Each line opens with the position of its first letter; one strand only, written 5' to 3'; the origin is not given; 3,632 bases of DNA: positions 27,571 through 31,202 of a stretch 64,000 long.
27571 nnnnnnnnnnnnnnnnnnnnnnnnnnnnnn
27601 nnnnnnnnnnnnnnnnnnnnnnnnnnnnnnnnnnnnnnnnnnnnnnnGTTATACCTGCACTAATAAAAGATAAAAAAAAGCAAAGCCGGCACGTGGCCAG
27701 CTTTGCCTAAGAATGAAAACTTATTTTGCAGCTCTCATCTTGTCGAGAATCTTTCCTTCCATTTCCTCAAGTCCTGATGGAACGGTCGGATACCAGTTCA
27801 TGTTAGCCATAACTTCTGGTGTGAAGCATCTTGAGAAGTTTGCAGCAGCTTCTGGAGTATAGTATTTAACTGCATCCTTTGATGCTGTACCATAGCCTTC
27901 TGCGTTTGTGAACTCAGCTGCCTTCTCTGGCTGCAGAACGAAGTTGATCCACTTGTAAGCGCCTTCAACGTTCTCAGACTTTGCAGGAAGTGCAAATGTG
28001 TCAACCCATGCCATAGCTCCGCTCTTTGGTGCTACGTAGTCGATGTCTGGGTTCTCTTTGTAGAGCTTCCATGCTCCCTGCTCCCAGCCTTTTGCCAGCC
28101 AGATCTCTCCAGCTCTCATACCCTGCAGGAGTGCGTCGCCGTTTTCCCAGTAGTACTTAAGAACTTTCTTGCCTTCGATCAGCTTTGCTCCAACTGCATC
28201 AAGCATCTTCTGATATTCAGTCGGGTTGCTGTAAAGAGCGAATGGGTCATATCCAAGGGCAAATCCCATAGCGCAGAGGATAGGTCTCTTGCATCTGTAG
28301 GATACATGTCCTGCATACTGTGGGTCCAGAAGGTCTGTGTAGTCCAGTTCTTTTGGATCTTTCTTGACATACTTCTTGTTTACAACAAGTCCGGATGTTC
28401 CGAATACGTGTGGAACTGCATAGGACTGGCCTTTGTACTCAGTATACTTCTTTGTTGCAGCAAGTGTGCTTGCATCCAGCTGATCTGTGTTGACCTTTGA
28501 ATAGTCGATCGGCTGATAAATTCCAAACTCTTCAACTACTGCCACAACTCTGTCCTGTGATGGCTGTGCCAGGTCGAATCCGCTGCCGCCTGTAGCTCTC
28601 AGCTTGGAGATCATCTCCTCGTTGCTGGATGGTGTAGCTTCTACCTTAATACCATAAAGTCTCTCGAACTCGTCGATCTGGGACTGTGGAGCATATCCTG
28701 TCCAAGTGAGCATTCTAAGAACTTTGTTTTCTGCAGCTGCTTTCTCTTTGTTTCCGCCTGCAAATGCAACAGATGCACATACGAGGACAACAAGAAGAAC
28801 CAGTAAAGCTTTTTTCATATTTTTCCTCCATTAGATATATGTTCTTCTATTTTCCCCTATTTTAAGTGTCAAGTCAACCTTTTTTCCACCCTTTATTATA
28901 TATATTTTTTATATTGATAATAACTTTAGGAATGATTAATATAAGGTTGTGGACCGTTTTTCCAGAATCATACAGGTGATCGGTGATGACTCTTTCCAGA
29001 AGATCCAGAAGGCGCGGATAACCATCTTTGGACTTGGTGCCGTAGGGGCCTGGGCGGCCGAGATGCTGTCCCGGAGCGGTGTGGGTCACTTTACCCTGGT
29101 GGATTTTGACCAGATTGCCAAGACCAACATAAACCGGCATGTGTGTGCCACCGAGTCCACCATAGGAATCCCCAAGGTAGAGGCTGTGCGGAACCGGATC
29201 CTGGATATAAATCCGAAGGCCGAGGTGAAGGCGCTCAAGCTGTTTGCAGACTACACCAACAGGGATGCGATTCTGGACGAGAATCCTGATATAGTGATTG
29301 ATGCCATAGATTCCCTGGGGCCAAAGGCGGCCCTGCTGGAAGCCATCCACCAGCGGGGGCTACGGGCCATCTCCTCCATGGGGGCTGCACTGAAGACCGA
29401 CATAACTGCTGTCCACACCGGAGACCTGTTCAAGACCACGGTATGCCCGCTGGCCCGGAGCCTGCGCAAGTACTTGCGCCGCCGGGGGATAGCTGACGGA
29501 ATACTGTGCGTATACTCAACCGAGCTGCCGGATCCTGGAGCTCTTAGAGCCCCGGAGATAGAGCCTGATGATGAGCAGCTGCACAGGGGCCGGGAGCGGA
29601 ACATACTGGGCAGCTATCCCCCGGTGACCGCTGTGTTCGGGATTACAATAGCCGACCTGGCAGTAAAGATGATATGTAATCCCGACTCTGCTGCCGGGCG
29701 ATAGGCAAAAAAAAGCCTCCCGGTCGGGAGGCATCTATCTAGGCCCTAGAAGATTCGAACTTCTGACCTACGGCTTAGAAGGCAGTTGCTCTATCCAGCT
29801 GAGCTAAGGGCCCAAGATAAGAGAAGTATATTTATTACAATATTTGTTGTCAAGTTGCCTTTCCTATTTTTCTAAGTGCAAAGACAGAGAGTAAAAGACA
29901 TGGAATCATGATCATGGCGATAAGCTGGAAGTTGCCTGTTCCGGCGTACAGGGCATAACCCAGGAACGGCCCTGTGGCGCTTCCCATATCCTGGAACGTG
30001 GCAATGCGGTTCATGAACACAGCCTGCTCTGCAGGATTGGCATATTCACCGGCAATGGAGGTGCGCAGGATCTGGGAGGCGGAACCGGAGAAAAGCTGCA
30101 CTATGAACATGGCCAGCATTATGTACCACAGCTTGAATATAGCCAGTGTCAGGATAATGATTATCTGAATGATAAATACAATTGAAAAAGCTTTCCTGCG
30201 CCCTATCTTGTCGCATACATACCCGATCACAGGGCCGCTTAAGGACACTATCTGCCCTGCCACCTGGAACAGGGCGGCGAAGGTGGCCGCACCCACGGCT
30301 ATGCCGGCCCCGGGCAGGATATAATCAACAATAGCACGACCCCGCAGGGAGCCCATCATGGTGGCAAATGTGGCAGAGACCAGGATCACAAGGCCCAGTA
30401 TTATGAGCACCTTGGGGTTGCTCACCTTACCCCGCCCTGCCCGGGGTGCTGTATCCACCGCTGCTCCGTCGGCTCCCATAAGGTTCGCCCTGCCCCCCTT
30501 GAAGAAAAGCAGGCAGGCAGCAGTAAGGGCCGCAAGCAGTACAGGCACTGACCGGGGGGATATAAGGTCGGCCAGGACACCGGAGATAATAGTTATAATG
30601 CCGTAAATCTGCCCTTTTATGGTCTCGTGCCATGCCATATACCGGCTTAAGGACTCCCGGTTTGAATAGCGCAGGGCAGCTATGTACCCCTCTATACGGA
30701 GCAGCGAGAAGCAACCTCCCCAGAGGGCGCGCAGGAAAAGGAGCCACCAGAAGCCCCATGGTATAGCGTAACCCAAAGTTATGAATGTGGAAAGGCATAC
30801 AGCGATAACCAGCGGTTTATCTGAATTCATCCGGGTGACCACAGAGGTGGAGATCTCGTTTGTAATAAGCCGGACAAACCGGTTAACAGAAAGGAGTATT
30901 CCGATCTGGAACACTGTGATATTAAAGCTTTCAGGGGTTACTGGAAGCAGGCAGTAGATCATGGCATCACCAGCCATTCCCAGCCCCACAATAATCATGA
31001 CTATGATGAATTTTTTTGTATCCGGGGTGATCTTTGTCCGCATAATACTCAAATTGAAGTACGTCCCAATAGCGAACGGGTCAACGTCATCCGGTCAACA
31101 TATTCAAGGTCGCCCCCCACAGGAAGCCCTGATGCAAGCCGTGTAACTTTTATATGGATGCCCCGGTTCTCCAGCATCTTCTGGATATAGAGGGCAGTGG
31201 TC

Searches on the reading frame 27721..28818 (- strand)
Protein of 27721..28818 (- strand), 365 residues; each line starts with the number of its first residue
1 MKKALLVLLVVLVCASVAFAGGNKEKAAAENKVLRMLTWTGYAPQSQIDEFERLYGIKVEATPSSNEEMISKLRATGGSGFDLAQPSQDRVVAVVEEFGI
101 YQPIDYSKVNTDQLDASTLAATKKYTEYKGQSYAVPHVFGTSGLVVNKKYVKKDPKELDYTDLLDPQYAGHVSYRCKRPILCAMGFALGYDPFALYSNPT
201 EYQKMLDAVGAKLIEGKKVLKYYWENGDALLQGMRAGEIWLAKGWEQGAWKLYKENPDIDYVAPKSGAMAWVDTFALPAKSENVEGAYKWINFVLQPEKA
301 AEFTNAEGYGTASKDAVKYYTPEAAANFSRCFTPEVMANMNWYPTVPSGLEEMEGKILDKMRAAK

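Call 37: search_protein_families(library=pfam, proteins=[window:27721-28818:-], max_evalue=0.0001)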
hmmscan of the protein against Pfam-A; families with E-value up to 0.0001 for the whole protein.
window:27721-28818:- (365 aa): 3 families
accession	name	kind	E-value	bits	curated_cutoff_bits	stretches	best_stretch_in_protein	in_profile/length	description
PF13416.11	SBP_bac_8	-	2.8e-29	103.2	27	1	48-322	3-269/279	Bacterial extracellular solute-binding protein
PF01547.30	SBP_bac_1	-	4.5e-18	66.7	26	1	45-300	11-306/307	Bacterial extracellular solute-binding protein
PF13343.11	SBP_bac_6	-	1.1e-15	58.3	24.6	1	93-320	22-228/245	Bacterial extracellular solute-binding protein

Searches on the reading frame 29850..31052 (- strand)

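Call 37: search_protein_families(library=pfam, proteins=[window:29850-31052:-], max_evalue=0.0001)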
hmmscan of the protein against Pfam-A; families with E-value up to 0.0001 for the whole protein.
window:29850-31052:- (400 aa): 1 family
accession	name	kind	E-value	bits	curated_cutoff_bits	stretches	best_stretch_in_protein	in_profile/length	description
PF07690.21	MFS_1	-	1.5e-24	87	33.4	2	259-391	38-166/347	Major Facilitator Superfamily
